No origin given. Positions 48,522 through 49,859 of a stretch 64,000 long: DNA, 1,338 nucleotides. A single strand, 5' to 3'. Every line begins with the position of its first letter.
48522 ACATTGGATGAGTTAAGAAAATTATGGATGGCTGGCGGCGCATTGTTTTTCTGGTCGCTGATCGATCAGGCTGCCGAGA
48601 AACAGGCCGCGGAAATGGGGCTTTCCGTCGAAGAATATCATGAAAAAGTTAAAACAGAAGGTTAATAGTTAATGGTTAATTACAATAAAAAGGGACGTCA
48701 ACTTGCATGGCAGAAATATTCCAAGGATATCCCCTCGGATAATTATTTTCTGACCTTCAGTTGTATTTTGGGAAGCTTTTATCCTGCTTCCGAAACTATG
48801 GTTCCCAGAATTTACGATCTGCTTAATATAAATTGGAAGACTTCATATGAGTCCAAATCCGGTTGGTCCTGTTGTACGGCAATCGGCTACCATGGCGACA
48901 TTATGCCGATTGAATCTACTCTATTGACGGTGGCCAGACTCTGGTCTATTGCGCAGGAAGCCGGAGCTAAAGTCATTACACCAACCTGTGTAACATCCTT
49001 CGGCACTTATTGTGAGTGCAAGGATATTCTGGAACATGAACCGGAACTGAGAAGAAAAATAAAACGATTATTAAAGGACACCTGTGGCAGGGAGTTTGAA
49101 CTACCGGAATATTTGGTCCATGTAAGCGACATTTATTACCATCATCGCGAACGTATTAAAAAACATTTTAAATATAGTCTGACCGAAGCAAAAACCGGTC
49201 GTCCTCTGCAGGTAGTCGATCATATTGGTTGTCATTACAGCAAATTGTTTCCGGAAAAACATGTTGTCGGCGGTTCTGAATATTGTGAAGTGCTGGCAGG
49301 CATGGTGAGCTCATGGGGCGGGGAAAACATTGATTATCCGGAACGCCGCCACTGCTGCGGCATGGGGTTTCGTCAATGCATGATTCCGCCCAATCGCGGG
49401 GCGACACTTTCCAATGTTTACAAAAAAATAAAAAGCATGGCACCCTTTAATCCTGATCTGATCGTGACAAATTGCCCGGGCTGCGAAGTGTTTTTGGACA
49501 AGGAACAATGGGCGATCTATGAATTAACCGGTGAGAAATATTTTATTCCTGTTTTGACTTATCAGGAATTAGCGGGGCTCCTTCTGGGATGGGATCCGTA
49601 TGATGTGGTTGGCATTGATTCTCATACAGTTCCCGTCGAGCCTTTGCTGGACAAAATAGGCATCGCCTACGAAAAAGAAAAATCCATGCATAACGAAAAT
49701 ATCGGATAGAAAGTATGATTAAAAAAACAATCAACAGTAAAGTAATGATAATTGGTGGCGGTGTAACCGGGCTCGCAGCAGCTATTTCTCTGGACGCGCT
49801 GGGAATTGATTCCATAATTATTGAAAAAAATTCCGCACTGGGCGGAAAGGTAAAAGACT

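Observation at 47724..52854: Heterodisulfide-reductase-like redox module (hdrC-hdrB-hdrA-hdrD-like + amidohydrolase) embedded inside a pseudaminic acid operon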

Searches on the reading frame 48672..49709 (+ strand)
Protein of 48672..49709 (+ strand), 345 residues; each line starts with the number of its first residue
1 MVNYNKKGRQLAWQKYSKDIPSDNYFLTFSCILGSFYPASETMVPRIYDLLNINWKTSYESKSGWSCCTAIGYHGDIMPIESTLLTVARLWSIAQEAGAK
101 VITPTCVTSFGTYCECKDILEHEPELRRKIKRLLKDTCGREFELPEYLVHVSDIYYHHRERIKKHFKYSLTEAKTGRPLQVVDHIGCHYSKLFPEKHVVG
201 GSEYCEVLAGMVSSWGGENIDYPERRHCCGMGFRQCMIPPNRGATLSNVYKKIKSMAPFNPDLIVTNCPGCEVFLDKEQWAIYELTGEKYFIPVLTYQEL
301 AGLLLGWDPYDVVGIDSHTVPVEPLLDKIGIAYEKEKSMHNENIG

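Call 3: search_protein_families(library=pfam, proteins=[window:48672-49709:+], max_evalue=0.01)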
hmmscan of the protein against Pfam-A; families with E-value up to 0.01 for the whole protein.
window:48672-49709:+ (345 aa): 1 family
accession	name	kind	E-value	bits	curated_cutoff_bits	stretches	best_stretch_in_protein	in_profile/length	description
PF02754.22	CCG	-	4.1e-09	36.9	20.6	1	184-275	4-84/85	Cysteine-rich domain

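Call 4: search_protein_families(library=ncbifam, proteins=[window:48672-49709:+], max_evalue=0.01)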
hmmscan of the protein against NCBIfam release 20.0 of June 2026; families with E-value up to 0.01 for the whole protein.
window:48672-49709:+ (345 aa): 5 families
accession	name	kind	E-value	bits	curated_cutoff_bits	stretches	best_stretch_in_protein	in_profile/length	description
NF041780.1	hetero_SS_HdrB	equivalog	2.2e-49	168.4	450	1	20-328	1-304/304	ferredoxin:CoB-CoM heterodisulfide reductase subunit HdrB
TIGR03288.1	CoB_CoM_SS_B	equivalog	2.6e-38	132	345.15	1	27-329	4-290/290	CoB--CoM heterodisulfide reductase subunit B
NF042965.1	MFR_anch_SdhE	equivalog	3.2e-14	53.1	500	1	61-316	35-272/282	8-methylmenaquinol:fumarate reductase membrane anchor subunit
NF045670.1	quin_L_LdhH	equivalog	7.2e-05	21.2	800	1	216-278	495-554/706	L-lactate dehydrogenase (quinone) large subunit LdhH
NF008434.0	PRK11274.1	equivalog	0.0011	18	333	0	30-277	175-390/409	glycolate oxidase subunit GlcF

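Call 9: find_homologous_proteins(query=window:48672-49709:+, max_evalue=0.00001)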
Query window:48672-49709:+ (345 aa): 2540 proteins with E <= 0.00001 among 3784 candidates; the best 120 are listed.
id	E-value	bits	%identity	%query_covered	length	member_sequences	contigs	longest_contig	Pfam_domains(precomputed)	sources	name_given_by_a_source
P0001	3.0e-225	765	91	100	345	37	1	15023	PF02754.22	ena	-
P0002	6.3e-222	754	88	100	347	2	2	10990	PF02754.22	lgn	-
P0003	1.0e-216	737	86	100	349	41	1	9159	PF02754.22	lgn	-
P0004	5.7e-205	698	80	99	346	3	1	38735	PF02754.22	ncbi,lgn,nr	ncbi:MAG: heterodisulfide reductase subunit B [Deltaproteobacteria bacterium]|nr:heterodisulfide red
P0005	8.2e-205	698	83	99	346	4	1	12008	PF02754.22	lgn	-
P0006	1.8e-203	693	82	100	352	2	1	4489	PF02754.22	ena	-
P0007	1.7e-202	690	80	99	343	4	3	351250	PF02754.22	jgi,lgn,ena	-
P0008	5.4e-202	688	80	100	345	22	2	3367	PF02754.22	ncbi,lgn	-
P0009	3.5e-200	683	82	99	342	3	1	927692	PF02754.22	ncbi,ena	-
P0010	6.9e-199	678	80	99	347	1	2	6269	PF02754.22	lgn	-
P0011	1.5e-198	677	78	99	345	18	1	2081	PF02754.22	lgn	-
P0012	6.4e-198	675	79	100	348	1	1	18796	PF02754.22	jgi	jgi:heterodisulfide reductase subunit B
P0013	9.0e-198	675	79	98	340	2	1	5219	PF02754.22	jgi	jgi:heterodisulfide reductase subunit B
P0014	3.5e-195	666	78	99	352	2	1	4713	PF02754.22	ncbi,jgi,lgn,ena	jgi:heterodisulfide reductase subunit B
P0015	8.9e-191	652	75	99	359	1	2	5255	PF02754.22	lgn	-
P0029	9.0e-160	550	64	98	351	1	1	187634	PF02754.22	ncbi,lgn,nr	ncbi:MAG: heterodisulfide reductase subunit B [Spirochaetes bacterium]|nr:heterodisulfide reductase 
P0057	9.4e-138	477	60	93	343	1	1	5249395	PF02754.22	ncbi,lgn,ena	-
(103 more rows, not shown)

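Call 10: find_encoding_contigs(protein=P0004, flank=10000, max_places=2)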
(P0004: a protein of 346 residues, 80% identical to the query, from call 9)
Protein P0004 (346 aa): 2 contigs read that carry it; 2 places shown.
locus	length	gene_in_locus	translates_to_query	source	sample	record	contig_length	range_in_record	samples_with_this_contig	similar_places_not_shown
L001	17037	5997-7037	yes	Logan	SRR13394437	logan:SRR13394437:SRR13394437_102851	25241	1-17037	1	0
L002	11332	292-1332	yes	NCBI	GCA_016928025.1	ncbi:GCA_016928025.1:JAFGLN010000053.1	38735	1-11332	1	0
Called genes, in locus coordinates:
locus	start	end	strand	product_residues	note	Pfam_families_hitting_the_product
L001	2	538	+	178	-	?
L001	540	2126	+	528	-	PF01408:GFO_IDH_MocA, PF14602:Hexapep_2 (faint), PF22725:GFO_IDH_MocA_C3, PF02894:GFO_IDH_MocA_C, PF25087:GMPPB_C (faint), PF25084:LbH_EIF2B (weak), PF00132:Hexapep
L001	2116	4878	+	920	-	PF07940:Hepar_II_III_C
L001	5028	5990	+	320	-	PF13237:Fer4_10, PF13183:Fer4_8, PF13187:Fer4_9, PF13484:Fer4_16 (weak), PF13534:Fer4_17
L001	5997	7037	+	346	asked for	PF02754:CCG (weak)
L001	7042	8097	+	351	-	PF03486:HI0933_like (faint), PF07992:Pyr_redox_2 (faint), PF12831:FAD_oxidored (faint), PF13450:NAD_binding_8 (weak)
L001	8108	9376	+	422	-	PF00037:Fer4 (faint), PF12797:Fer4_2 (faint), PF12838:Fer4_7, PF13183:Fer4_8, PF13237:Fer4_10 (weak), PF13484:Fer4_16, PF13534:Fer4_17, PF02754:CCG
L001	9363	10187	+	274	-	PF04909:Amidohydro_2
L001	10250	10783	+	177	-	-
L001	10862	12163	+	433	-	PF01943:Polysacc_synt, PF13440:Polysacc_synt_3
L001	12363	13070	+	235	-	PF25087:GMPPB_C (faint), PF00132:Hexapep (weak), PF25084:LbH_EIF2B (weak), PF00132:Hexapep (weak), PF14602:Hexapep_2 (weak)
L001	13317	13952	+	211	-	PF02585:PIG-L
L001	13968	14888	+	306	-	PF04613:LpxD, PF25084:LbH_EIF2B (faint), PF00132:Hexapep, PF25087:GMPPB_C (weak), PF00132:Hexapep (weak)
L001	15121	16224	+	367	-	PF13439:Glyco_transf_4, PF00534:Glycos_transf_1, PF13692:Glyco_trans_1_4, PF13524:Glyco_trans_1_2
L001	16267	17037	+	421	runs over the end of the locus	PF04932:Wzy_C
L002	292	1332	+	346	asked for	PF02754:CCG (weak)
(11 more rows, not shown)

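Call 11: find_encoding_contigs(protein=P0009, flank=10000, max_places=2)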
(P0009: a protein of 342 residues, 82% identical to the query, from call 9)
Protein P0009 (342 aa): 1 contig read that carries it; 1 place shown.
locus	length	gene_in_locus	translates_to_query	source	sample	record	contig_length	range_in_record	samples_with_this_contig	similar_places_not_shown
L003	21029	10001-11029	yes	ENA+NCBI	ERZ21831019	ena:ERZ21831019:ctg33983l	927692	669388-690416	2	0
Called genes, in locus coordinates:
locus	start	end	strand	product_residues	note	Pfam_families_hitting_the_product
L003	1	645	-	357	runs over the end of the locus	PF01408:GFO_IDH_MocA, PF22725:GFO_IDH_MocA_C3, PF02894:GFO_IDH_MocA_C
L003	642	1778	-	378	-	PF01408:GFO_IDH_MocA, PF03447:NAD_binding_3 (weak)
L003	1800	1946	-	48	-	-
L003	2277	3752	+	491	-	PF07690:MFS_1, PF13347:MFS_2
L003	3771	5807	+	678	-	PF02837:Glyco_hydro_2_N (weak), PF02836:Glyco_hydro_2_C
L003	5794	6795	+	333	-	-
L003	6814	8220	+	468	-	PF02614:UxaC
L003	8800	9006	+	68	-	-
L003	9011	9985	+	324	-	PF13183:Fer4_8, PF13187:Fer4_9, PF13237:Fer4_10 (weak), PF13484:Fer4_16 (weak), PF13534:Fer4_17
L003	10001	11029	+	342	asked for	PF02754:CCG (weak)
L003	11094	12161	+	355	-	PF01266:DAO (faint), PF07992:Pyr_redox_2 (faint), PF13450:NAD_binding_8 (weak), PF13738:Pyr_redox_3 (faint)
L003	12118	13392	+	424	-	PF00037:Fer4 (faint), PF12797:Fer4_2 (faint), PF13237:Fer4_10 (weak), PF12838:Fer4_7 (weak), PF13183:Fer4_8, PF13187:Fer4_9, PF13534:Fer4_17, PF02754:CCG, +1 more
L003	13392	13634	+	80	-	-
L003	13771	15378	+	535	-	-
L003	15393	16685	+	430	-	PF00278:Orn_DAP_Arg_deC, PF02784:Orn_Arg_deC_N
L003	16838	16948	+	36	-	-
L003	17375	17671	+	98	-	-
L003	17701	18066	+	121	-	-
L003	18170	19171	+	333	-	PF13624:SurA_N_3 (faint), PF13145:Rotamase_2, PF13616:Rotamase_3, PF00639:Rotamase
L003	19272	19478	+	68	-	PF07610:DUF1573 (weak)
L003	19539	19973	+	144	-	PF07610:DUF1573 (faint), PF22544:HYDIN_VesB_CFA65-like_Ig (weak)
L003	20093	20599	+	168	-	-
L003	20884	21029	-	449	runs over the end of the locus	PF00675:Peptidase_M16 (weak), PF05193:Peptidase_M16_C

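Call 12: find_encoding_contigs(protein=P0029, flank=10000, max_places=2)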
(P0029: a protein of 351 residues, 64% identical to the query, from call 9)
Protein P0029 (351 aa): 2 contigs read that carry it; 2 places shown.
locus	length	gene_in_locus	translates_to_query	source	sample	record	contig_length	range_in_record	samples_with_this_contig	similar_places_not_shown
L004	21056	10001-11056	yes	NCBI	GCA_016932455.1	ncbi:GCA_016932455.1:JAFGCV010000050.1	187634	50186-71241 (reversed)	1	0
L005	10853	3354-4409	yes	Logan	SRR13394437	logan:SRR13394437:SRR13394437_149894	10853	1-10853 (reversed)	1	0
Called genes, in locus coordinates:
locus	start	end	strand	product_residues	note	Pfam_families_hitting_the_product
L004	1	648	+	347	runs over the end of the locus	-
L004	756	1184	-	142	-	-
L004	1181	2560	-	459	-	PF02525:Flavodoxin_2, PF03358:FMN_red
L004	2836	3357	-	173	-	-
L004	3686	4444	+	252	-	PF01209:Ubie_methyltran (weak), PF13489:Methyltransf_23, PF13847:Methyltransf_31, PF08241:Methyltransf_11, PF08242:Methyltransf_12, PF13649:Methyltransf_25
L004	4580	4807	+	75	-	-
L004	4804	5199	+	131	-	PF02661:Fic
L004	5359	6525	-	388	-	PF00144:Beta-lactamase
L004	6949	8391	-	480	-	PF00733:Asn_synthase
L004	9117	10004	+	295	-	PF13183:Fer4_8, PF13187:Fer4_9, PF13237:Fer4_10 (weak), PF13534:Fer4_17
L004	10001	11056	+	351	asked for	PF02754:CCG (weak)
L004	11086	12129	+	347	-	PF01266:DAO (faint), PF03486:HI0933_like (faint), PF07992:Pyr_redox_2, PF12831:FAD_oxidored (faint)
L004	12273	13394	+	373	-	PF00037:Fer4 (faint), PF12797:Fer4_2 (faint), PF12838:Fer4_7 (weak), PF13183:Fer4_8, PF13187:Fer4_9 (weak), PF13237:Fer4_10 (weak), PF13534:Fer4_17, PF02754:CCG, +1 more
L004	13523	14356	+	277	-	PF04909:Amidohydro_2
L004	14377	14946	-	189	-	PF02775:TPP_enzyme_C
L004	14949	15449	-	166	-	PF02776:TPP_enzyme_N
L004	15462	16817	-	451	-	PF00291:PALP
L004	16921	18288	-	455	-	PF00202:Aminotran_3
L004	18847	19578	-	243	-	PF02353:CMAS, PF13489:Methyltransf_23, PF13649:Methyltransf_25, PF13847:Methyltransf_31, PF08241:Methyltransf_11, PF08242:Methyltransf_12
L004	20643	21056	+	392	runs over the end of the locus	PF00149:Metallophos, PF12850:Metallophos_2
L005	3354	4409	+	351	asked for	PF02754:CCG (weak)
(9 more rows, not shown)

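Call 14: find_encoding_contigs(protein=P0057, flank=10000, max_places=2)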
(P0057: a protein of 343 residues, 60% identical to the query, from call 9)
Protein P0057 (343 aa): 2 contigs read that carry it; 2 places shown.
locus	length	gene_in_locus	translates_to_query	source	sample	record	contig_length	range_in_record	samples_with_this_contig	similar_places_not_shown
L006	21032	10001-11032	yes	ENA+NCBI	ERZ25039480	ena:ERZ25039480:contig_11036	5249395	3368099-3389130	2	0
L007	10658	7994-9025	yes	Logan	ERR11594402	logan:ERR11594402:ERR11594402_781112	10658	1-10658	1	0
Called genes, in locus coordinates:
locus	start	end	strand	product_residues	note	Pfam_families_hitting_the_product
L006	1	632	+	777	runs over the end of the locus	PF19313:DUF5916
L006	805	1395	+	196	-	PF07638:Sigma70_ECF, PF08281:Sigma70_r4_2 (weak), PF04545:Sigma70_r4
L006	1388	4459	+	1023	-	PF00069:Pkinase, PF01636:APH (faint), PF07714:PK_Tyr_Ser-Thr, PF03109:ABC1 (weak), PF07714:PK_Tyr_Ser-Thr (weak), PF00515:TPR_1 (faint), PF13414:TPR_11 (faint), PF21033:RMD1-3 (faint), +3 more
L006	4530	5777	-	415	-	-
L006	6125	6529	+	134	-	-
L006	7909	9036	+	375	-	PF12838:Fer4_7 (faint), PF13183:Fer4_8 (weak), PF13187:Fer4_9 (weak), PF13534:Fer4_17 (weak), PF27541:CitB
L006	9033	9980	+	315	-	PF13183:Fer4_8, PF13237:Fer4_10 (weak), PF13534:Fer4_17 (weak)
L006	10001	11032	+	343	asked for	PF02754:CCG (weak)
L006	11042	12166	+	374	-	PF01266:DAO (faint), PF01593:Amino_oxidase (faint), PF07992:Pyr_redox_2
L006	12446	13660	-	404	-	PF00266:Aminotran_5, PF00155:Aminotran_1_2 (weak), PF01041:DegT_DnrJ_EryC1, PF01053:Cys_Met_Meta_PP, PF01212:Beta_elim_lyase, PF00282:Pyridoxal_deC (weak)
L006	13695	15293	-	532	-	PF00037:Fer4 (faint), PF13183:Fer4_8, PF13237:Fer4_10 (faint), PF13534:Fer4_17, PF02754:CCG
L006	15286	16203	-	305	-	-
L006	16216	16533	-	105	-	PF04358:DsrC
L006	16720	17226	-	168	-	PF13404:HTH_AsnC-type, PF13412:HTH_24, PF01047:MarR (weak), PF01037:AsnC_trans_reg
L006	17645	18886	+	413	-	PF01053:Cys_Met_Meta_PP, PF00155:Aminotran_1_2, PF06838:Met_gamma_lyase (weak), PF00266:Aminotran_5 (weak)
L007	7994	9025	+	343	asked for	PF02754:CCG (weak)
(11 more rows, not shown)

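Call 15: find_encoding_contigs(protein=P0007, flank=10000, max_places=2)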
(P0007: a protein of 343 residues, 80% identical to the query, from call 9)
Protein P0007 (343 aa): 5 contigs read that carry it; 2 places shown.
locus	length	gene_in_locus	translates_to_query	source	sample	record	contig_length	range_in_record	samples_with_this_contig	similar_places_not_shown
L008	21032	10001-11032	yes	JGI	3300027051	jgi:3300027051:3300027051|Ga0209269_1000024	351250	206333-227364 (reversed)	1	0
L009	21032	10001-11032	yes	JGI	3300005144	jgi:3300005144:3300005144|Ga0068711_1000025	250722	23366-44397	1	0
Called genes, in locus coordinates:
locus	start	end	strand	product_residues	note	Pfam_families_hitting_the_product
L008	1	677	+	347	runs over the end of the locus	PF04321:RmlD_sub_bind, PF05368:NmrA, PF01073:3Beta_HSD, PF01370:Epimerase, PF02719:Polysacc_synt_2, PF13460:NAD_binding_10, PF16363:GDP_Man_Dehyd, PF08485:Polysacc_syn_2C, +2 more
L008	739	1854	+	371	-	PF01073:3Beta_HSD (faint), PF01370:Epimerase, PF02719:Polysacc_synt_2 (faint), PF07993:NAD_binding_4 (faint), PF14667:Polysacc_synt_C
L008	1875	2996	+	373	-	PF02350:Epimerase_2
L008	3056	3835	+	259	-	PF13489:Methyltransf_23 (weak), PF13847:Methyltransf_31, PF08241:Methyltransf_11, PF08242:Methyltransf_12, PF13649:Methyltransf_25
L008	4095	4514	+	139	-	PF02397:Bac_transf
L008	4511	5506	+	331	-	PF00676:E1_dh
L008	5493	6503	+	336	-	PF02779:Transket_pyr, PF02780:Transketolase_C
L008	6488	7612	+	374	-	PF00155:Aminotran_1_2, PF01041:DegT_DnrJ_EryC1, PF01212:Beta_elim_lyase (faint)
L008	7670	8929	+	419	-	PF02706:Wzz, PF13807:GNVR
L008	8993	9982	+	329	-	PF13183:Fer4_8, PF13237:Fer4_10, PF13187:Fer4_9, PF13484:Fer4_16 (faint), PF13534:Fer4_17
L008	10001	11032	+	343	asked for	PF02754:CCG (weak)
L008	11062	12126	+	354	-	PF01266:DAO (faint), PF03486:HI0933_like (faint), PF07992:Pyr_redox_2, PF13738:Pyr_redox_3 (faint), PF13450:NAD_binding_8 (weak)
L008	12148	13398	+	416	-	PF00037:Fer4 (faint), PF12838:Fer4_7 (weak), PF13183:Fer4_8, PF13187:Fer4_9, PF13237:Fer4_10 (weak), PF13484:Fer4_16, PF13534:Fer4_17, PF02754:CCG, +1 more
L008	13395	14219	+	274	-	PF04909:Amidohydro_2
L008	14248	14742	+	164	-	PF25087:GMPPB_C, PF25084:LbH_EIF2B (weak), PF00132:Hexapep (weak)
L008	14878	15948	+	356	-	-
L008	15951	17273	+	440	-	PF01943:Polysacc_synt, PF13440:Polysacc_synt_3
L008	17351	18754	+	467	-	PF23019:DUF7033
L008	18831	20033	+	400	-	PF13439:Glyco_transf_4 (weak), PF00534:Glycos_transf_1, PF13692:Glyco_trans_1_4, PF13524:Glyco_trans_1_2 (weak)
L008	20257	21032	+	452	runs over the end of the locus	-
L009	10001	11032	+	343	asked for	PF02754:CCG (weak)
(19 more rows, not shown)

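Call 16: find_encoding_contigs(protein=P0001, flank=10000, max_places=2)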
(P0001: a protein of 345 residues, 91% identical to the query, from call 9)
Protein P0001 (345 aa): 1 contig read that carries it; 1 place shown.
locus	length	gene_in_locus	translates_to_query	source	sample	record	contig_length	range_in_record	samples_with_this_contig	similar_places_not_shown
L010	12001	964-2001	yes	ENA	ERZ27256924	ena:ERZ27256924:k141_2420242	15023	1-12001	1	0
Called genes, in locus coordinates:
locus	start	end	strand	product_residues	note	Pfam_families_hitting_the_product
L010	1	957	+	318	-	?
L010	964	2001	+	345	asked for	PF02754:CCG (weak)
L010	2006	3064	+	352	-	PF03486:HI0933_like (faint), PF07992:Pyr_redox_2, PF12831:FAD_oxidored (faint), PF13738:Pyr_redox_3 (faint), PF13450:NAD_binding_8 (weak)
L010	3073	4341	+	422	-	PF13187:Fer4_9 (faint), PF13484:Fer4_16, PF14697:Fer4_21 (faint), PF12838:Fer4_7, PF13183:Fer4_8, PF13237:Fer4_10 (weak), PF13534:Fer4_17, PF02754:CCG, +2 more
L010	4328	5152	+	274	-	PF04909:Amidohydro_2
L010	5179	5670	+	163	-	PF25087:GMPPB_C, PF25084:LbH_EIF2B (faint), PF00132:Hexapep (weak)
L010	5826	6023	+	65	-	PF01381:HTH_3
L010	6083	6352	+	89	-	PF04977:DivIC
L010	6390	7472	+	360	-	PF11104:PilM_2, PF14450:FtsA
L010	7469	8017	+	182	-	PF05137:PilN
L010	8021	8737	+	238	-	PF04350:PilO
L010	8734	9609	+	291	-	PF04351:PilP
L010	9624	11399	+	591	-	PF21305:type_II_gspD_N0 (weak), PF07660:STN (weak), PF00263:Secretin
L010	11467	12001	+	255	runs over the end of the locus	PF13432:TPR_16 (weak), PF25062:ARM_TT21_N (weak), PF00515:TPR_1, PF07719:TPR_2 (weak), PF13424:TPR_12 (weak), PF13414:TPR_11 (weak), PF13424:TPR_12 (weak), PF13414:TPR_11, +12 more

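Call 19: search_solved_structures(query=window:48672-49709:+, max_evalue=0.01, show_alignments=2)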
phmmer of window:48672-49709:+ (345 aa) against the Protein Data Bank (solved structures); distinct sequences matched with E-value up to 0.01: 5.
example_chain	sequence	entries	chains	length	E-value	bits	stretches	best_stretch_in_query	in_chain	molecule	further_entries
8rvu_b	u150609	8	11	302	4.5e-30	108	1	25-329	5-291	H(2):CoB-CoM heterodisulfide,ferredoxin reductase subunit B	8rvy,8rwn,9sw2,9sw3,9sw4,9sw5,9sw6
9sfi_C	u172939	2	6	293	1.7e-28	102.8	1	27-330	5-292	H(2)/formate:CoB-CoM heterodisulfide,ferredoxin reductase subunit B2 | Heterodisulfide reductase subunit B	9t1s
8rvv_B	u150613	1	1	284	1.9e-28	102.6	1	25-320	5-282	H(2):CoB-CoM heterodisulfide,ferredoxin reductase subunit B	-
5odc_B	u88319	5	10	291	9.1e-27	97.1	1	28-329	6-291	Heterodisulfide reductase, subunit B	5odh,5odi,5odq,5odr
7bkb_B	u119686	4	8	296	2.1e-25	92.6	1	26-329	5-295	CoB--CoM heterodisulfide reductase subunit B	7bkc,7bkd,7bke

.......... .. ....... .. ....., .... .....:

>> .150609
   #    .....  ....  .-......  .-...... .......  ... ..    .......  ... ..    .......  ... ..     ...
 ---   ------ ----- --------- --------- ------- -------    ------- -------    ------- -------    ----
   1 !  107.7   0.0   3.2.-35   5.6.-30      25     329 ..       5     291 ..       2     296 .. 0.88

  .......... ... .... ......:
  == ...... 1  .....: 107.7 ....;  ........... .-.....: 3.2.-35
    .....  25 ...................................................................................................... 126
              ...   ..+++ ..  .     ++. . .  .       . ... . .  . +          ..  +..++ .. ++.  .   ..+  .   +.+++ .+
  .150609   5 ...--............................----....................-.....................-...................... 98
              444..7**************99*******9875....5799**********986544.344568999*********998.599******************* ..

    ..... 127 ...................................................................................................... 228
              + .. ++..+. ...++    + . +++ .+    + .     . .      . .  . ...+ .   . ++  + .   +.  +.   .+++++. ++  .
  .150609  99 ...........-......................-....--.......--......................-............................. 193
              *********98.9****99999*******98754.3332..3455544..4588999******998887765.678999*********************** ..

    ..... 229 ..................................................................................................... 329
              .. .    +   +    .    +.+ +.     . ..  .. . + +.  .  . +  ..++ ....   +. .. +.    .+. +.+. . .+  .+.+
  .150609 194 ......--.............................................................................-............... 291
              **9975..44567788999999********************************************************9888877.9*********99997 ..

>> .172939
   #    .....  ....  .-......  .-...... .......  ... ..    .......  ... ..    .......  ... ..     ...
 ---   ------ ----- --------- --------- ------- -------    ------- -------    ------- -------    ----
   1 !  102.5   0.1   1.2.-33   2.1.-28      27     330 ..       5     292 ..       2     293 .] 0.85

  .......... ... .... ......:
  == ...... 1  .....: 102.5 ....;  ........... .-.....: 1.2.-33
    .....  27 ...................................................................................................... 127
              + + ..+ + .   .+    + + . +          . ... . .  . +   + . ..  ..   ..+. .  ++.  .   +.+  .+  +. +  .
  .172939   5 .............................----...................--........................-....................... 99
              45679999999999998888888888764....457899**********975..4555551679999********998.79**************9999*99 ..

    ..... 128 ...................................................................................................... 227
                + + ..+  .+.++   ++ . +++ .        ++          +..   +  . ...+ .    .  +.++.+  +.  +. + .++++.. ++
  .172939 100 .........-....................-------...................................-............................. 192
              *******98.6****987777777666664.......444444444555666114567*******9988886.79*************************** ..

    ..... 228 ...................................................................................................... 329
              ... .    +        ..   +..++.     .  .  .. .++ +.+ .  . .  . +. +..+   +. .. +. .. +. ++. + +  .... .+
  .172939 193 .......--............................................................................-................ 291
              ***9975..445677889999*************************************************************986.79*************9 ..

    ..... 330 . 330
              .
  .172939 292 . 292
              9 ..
